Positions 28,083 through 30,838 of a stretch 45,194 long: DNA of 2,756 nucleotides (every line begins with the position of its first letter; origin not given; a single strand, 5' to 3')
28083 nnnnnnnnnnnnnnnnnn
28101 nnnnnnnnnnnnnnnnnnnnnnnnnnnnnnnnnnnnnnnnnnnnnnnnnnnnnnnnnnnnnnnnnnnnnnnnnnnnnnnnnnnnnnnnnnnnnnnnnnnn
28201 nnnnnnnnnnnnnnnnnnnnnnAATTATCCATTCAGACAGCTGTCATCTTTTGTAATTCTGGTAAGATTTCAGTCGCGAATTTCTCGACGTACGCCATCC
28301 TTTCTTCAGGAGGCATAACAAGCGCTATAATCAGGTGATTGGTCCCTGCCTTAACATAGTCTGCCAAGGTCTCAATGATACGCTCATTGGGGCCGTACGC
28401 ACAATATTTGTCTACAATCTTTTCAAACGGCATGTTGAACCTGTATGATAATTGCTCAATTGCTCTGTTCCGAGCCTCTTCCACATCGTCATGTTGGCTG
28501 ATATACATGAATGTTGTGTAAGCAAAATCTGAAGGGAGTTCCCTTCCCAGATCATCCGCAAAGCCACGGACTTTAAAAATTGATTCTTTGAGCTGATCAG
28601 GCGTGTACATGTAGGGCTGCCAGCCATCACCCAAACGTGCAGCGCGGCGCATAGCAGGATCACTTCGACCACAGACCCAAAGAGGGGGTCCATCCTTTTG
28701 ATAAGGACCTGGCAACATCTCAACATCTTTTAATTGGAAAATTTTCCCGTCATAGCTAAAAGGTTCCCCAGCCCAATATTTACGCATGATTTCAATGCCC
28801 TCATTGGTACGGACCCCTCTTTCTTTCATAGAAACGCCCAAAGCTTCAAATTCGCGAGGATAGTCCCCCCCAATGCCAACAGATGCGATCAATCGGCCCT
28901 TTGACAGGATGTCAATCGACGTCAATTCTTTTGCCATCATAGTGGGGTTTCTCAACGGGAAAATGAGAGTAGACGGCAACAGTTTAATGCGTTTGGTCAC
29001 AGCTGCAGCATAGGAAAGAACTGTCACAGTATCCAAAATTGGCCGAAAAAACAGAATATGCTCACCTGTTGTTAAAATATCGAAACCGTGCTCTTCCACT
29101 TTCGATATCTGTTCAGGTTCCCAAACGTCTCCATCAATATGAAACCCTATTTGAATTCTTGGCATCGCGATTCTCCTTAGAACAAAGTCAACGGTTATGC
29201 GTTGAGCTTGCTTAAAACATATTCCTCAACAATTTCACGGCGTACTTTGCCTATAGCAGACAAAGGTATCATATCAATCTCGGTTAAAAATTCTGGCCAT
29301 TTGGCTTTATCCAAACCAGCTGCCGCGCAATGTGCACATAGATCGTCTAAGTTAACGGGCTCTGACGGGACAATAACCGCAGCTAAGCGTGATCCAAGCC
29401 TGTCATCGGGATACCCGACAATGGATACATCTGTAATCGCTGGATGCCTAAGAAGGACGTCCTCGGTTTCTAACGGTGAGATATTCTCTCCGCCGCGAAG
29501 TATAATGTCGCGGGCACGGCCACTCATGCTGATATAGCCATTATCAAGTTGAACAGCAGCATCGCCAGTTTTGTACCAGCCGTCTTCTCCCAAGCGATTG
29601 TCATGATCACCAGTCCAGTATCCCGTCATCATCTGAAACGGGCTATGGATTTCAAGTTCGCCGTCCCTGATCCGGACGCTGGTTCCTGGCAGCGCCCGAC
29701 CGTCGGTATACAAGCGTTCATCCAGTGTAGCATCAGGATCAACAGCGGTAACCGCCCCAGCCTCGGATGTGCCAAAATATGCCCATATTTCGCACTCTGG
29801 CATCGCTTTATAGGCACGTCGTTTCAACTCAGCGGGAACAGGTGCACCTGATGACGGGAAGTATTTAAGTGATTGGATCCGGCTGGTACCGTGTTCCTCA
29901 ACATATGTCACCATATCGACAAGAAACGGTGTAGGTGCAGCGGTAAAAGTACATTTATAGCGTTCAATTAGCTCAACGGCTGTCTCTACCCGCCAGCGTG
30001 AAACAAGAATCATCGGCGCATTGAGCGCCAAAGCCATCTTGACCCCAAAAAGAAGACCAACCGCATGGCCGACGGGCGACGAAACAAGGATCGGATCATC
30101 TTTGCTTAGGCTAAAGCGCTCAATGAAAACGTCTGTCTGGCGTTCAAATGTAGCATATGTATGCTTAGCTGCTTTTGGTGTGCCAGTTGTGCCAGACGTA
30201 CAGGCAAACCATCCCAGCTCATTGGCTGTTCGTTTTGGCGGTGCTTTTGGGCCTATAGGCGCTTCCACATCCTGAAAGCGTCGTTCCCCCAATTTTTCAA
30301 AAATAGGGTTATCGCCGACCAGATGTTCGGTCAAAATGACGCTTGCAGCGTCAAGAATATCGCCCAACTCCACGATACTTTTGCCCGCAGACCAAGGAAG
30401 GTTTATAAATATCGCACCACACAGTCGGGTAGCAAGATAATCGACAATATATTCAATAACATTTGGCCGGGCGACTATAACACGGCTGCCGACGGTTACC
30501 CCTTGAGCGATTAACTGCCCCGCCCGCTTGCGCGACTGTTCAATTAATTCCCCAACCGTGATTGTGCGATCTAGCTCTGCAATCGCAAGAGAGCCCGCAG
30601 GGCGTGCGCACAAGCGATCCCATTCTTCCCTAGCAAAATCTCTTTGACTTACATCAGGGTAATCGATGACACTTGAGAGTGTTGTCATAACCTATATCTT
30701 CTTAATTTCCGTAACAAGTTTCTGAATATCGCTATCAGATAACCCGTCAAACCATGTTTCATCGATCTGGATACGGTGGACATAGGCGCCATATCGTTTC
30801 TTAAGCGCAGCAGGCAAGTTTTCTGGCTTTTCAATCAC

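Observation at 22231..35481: Self-contained F420 cassette: cofactor biosynthesis, cofactor recharging and a hydantoinase / CoA-ligase / thioesterase / 2xLLM module in one 11-gene operon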

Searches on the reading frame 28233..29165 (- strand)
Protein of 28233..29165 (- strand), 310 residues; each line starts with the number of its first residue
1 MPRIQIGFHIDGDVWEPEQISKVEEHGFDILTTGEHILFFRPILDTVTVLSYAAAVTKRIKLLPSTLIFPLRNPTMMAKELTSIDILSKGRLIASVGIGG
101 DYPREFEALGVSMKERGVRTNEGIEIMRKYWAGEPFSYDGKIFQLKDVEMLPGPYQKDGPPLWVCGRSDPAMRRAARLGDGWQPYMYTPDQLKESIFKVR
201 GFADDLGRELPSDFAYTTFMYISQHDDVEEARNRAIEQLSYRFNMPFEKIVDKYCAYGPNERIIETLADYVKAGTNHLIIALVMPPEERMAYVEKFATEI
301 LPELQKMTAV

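Call 3: search_protein_families(library=ncbifam, proteins=[window:28233-29165:-], max_evalue=0.00001)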
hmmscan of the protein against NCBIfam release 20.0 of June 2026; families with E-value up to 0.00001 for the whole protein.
window:28233-29165:- (310 aa): 28 families (the best 25 are shown)
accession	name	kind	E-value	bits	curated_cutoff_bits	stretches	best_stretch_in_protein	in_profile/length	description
TIGR03619.1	F420_Rv2161c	subfamily_domain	1.7e-52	178.5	166.9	1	22-225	6-218/247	TIGR03619 family F420-dependent LLM class oxidoreductase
TIGR03571.1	lucif_BA3436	subfamily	8.9e-31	107.3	303.9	1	43-304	66-304/304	TIGR03571 family LLM class oxidoreductase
TIGR03854.1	F420_MSMEG_3544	hypoth_equivalog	4.4e-30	105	295.6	1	20-303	19-288/290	TIGR03854 family LLM class F420-dependent oxidoreductase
TIGR03560.1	F420_Rv1855c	subfamily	2.1e-26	93.1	231.4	1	20-209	19-218/227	TIGR03560 family F420-dependent LLM class oxidoreductase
TIGR03559.1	F420_Rv3520c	subfamily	9.9e-23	80.7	335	1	16-235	15-239/325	LLM class F420-dependent oxidoreductase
TIGR04021.1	LLM_DMSO2_sfnG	equivalog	7.3e-22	78.2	382.95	1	48-233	65-247/350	dimethylsulfone monooxygenase SfnG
NF002619.0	PRK02271.1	equivalog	4.8e-21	75.4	276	1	22-236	22-227/329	5,10-methylenetetrahydromethanopterin reductase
NF001939.1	PRK00719.1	subfamily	6.2e-21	74.6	510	1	45-211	54-220/373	alkanesulfonate monooxygenase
TIGR04024.1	F420_NP1902A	hypoth_equivalog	8.4e-21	74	345.4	1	19-241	20-234/330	TIGR04024 family LLM class F420-dependent oxidoreductase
TIGR03565.1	alk_sulf_monoox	equivalog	5e-20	71.8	518.2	1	45-211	54-220/346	FMNH2-dependent alkanesulfonate monooxygenase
TIGR03621.1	F420_MSMEG_2516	subfamily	6e-20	71.6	213.15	1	20-180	20-171/295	TIGR03621 family F420-dependent LLM class oxidoreductase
TIGR03555.1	F420_mer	equivalog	2.3e-18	66.7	348.7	1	24-235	22-225/325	5,10-methylenetetrahydromethanopterin reductase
TIGR03554.1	F420_G6P_DH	equivalog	2.5e-14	53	420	1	22-182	24-190/331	glucose-6-phosphate dehydrogenase (coenzyme-F420)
TIGR04020.1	seco_metab_LLM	subfamily_domain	4.9e-14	52.2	244.45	1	42-234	48-241/341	MupA/Atu3671 family FMN-dependent luciferase-like monooxygenase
TIGR03557.1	F420_G6P_family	subfamily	1e-13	51.1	210.4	1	19-305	18-315/316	TIGR03557 family F420-dependent LLM class oxidoreductase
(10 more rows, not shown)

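Call 4: search_protein_families(library=pfam, proteins=[window:28233-29165:-], max_evalue=0.00001)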
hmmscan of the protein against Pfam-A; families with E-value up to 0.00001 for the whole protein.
window:28233-29165:- (310 aa): 1 family
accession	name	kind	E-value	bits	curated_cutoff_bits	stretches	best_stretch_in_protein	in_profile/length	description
PF00296.26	Bac_luciferase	-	1.8e-49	169.3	27.9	1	18-243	27-276/314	Luciferase-like monooxygenase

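Call 20: search_solved_structures(query=window:28233-29165:-, max_evalue=0.001)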
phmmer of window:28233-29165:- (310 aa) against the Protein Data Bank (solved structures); distinct sequences matched with E-value up to 0.001: 31.
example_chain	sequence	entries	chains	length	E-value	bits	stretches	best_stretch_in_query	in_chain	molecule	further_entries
7bip_A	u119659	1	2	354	5e-21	78.4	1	23-251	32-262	Luciferase-like monooxygenase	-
8qpm_A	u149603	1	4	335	3.3e-16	62.6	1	24-237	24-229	5,10-methylenetetrahydromethanopterin reductase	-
8qpl_A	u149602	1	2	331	4.6e-16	62.1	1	24-237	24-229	5,10-methylenetetrahydromethanopterin reductase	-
8qq8_A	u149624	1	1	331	4.7e-16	62.1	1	24-237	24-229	5,10-methylenetetrahydromethanopterin reductase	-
3b4y_A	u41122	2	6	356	4.8e-16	62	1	3-182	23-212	PROBABLE F420-DEPENDENT GLUCOSE-6-PHOSPHATE DEHYDROGENASE FGD1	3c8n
2b81_A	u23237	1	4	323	4e-15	59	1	42-261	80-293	Luciferase-like monooxygenase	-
7olf_A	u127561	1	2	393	5.9e-15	58.5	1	21-235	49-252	Methanesulfonate sulfonatase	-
7jv3_A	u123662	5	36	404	6.7e-14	55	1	44-240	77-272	Alkanesulfonate monooxygenase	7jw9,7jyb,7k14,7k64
8cbb_A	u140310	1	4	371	1.3e-13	54.1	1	24-240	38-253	Alkanal monooxygenase alpha chain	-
7oh2_A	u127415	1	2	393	1.8e-13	53.6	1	44-235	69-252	Alkanesulfonate monooxygenase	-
3rao_A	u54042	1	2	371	1.2e-12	50.9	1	41-218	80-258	Putative Luciferase-like Monooxygenase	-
1z69_A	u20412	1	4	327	1.6e-12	50.5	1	24-235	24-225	Coenzyme F420-dependent N(5),N(10)-methylenetetrahydromethanopterin reductase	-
5lxe_A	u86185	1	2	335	2.3e-12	50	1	23-182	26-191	F420-dependent glucose-6-phosphate dehydrogenase 1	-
1m41_A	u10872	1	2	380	2.6e-12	49.8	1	40-238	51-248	FMNH2-dependent alkanesulfonate monooxygenase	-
1nqk_A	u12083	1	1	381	2.6e-12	49.8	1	40-238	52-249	Alkanesulfonate monooxygenase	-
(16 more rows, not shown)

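Call 104: search_dna_similar(query=window:28233-29165:-, collection=plasmids, mode=protein, max_evalue=1e-25, max_rows=25)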
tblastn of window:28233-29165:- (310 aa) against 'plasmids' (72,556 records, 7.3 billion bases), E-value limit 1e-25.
Records with a match: 28; places in all: 29; records where one place covers at least 80% of the query: 25.
Best place of each record, by identity: <60% 28.
By first word of the organism name: Sinorhizobium 11; Streptomyces 9; Natrinema 2; Mycobacterium 1; Tardibacter 1; Paraburkholderia 1; Haladaptatus 1; Kitasatospora 1; Halioglobus 1.
By predicted mobility (MOB-suite, as given by PLSDB): non-mobilizable 14; conjugative 11; mobilizable 3.
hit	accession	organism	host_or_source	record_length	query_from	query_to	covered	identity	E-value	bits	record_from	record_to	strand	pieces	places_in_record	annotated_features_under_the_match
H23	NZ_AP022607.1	Mycobacterium branderi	-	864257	17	305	93%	35.6%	3e-55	199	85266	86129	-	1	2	LLM class flavin-dependent oxidoreductase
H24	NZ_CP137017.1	Sinorhizobium fredii GR64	Phaseolus vulgaris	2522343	22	305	92%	34.0%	4e-39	153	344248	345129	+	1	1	record has no annotation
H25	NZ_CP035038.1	Sinorhizobium fredii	single cell,soil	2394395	22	305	92%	33.7%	2e-38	151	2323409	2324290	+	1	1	none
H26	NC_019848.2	Sinorhizobium meliloti GR4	-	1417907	22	305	92%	33.3%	3e-39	154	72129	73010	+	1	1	record has no annotation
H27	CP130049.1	Sinorhizobium meliloti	Medicago,Cell culture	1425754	22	305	92%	33.3%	3e-39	154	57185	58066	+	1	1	TIGR03619 family F420-dependent LLM class oxidoreductase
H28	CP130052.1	Sinorhizobium meliloti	Medicago,Cell culture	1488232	22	305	92%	33.3%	3e-39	154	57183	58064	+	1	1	TIGR03619 family F420-dependent LLM class oxidoreductase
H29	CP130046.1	Sinorhizobium meliloti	Medicago,Cell culture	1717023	22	305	92%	33.3%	3e-39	154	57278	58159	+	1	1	TIGR03619 family F420-dependent LLM class oxidoreductase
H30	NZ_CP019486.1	Sinorhizobium meliloti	alfalfa,single cell,nitrogen fixing ...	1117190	22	305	92%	33.3%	3e-39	154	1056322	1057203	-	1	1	record has no annotation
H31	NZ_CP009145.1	Sinorhizobium meliloti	Medicago orbicularis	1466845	22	305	92%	33.3%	3e-39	154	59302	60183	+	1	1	none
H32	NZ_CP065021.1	Sinorhizobium meliloti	Medicago sativa subsp. varia (Martyn) ...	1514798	22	305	92%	33.3%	3e-39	154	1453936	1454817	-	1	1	none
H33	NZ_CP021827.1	Sinorhizobium meliloti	Medicago truncatula,Single Cell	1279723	22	305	92%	33.3%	3e-39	153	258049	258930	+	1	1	record has no annotation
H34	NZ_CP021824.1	Sinorhizobium meliloti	Medicago truncatula,Single Cell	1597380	22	305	92%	33.3%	5e-39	153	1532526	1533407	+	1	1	none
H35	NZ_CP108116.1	Streptomyces sp. NBC_00212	-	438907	18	305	93%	32.6%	3e-31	130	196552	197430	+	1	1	LLM class flavin-dependent oxidoreductase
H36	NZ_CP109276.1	Streptomyces anthocyanicus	-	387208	18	305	93%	32.2%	2e-35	142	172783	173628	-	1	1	LLM class flavin-dependent oxidoreductase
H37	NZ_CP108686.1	Streptomyces sp. NBC_01014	-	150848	22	307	92%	32.2%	1e-32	134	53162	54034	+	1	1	LLM class flavin-dependent oxidoreductase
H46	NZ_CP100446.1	Natrinema caseinilyticum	marine sediment,sediment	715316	6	304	96%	27.6%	5e-28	121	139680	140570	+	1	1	TIGR03619 family F420-dependent LLM class oxidoreductase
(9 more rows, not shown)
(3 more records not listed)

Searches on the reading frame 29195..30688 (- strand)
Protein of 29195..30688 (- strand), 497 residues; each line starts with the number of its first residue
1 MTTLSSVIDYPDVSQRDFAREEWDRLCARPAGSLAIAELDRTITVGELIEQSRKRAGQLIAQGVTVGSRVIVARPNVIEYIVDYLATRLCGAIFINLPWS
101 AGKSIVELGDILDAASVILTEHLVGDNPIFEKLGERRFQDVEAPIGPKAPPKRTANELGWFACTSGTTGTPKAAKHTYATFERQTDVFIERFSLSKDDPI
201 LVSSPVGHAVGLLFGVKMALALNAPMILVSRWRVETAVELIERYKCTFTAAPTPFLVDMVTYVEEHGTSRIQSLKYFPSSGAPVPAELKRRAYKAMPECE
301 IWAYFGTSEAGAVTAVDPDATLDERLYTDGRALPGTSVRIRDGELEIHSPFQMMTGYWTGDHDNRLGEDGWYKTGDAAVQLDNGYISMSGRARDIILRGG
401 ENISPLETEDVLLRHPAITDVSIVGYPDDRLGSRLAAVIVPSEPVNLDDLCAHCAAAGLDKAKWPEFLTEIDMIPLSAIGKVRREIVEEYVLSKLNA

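Call 3: search_protein_families(library=ncbifam, proteins=[window:29195-30688:-], max_evalue=0.00001)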
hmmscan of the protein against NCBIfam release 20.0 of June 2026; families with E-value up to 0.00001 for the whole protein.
window:29195-30688:- (497 aa): 97 families (the best 25 are shown)
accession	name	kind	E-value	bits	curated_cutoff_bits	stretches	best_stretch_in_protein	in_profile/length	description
TIGR03208.1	cyc_hxne_CoA_lg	equivalog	1.6e-70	238.4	792.3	1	156-484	195-533/538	cyclohexanecarboxylate-CoA ligase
NF004758.0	PRK06087.1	equivalog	3.4e-70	237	736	1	152-495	184-539/548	medium-chain fatty-acid--CoA ligase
NF004837.0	PRK06187.1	subfamily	4.2e-64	216.7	476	1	154-489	168-520/531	long-chain-fatty-acid--CoA ligase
NF005801.1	PRK07656.1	equivalog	6.9e-53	180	657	2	161-484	169-496/500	FadD3 family acyl-CoA ligase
NF009233.0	PRK12583.1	subfamily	7.2e-53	179.8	832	1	163-496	208-555/558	fatty acid CoA ligase family protein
TIGR01923.1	menE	equivalog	1.9e-47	162.2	330.15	1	47-485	4-440/442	o-succinylbenzoate--CoA ligase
NF004114.0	PRK05605.1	equivalog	1.8e-44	152.1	766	1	149-494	214-572/575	long-chain-fatty-acid--CoA ligase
NF005702.0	PRK07514.1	subfamily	6e-43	146.9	558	1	38-489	25-498/506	malonyl-CoA synthase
NF005676.0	PRK07470.1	equivalog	7e-43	147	774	1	30-491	33-529/544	acyl-CoA synthetase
NF006181.0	PRK08314.1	subfamily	8.7e-43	146.4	705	1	148-485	196-548/563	long-chain-fatty-acid--CoA ligase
NF006182.0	PRK08316.1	subfamily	1.3e-42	146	663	1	160-490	175-517/523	fatty acyl-CoA synthetase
NF005714.0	PRK07529.1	subfamily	4e-42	144.4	632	1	153-484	215-569/640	acyl-CoA synthetase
NF052580.1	Str24CoAsynCasG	equivalog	7.2e-42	143.4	750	1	40-487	63-546/548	steroid-24-oyl-CoA synthetase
NF006572.0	PRK09088.1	equivalog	1.3e-40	139.6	696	1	40-493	26-489/491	acyl-CoA synthetase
TIGR02275.1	DHB_AMP_lig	equivalog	1.6e-40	138.9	723.55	1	148-485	174-523/526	(2,3-dihydroxybenzoyl)adenylate synthase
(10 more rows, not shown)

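Call 4: search_protein_families(library=pfam, proteins=[window:29195-30688:-], max_evalue=0.00001)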
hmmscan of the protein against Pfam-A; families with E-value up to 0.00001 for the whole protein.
window:29195-30688:- (497 aa): 2 families
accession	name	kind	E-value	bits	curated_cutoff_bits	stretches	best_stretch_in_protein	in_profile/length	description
PF00501.34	AMP-binding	-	1.4e-40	139.8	29.9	1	28-358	6-384/384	AMP-binding enzyme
PF13193.12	AMP-binding_C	-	1.1e-08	36.3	24.5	1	407-481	1-76/76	AMP-binding enzyme C-terminal domain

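Call 29: search_solved_structures(query=window:29195-30688:-, max_evalue=1e-40)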
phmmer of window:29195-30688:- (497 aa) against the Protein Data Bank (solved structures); distinct sequences matched with E-value up to 1e-40: 0.
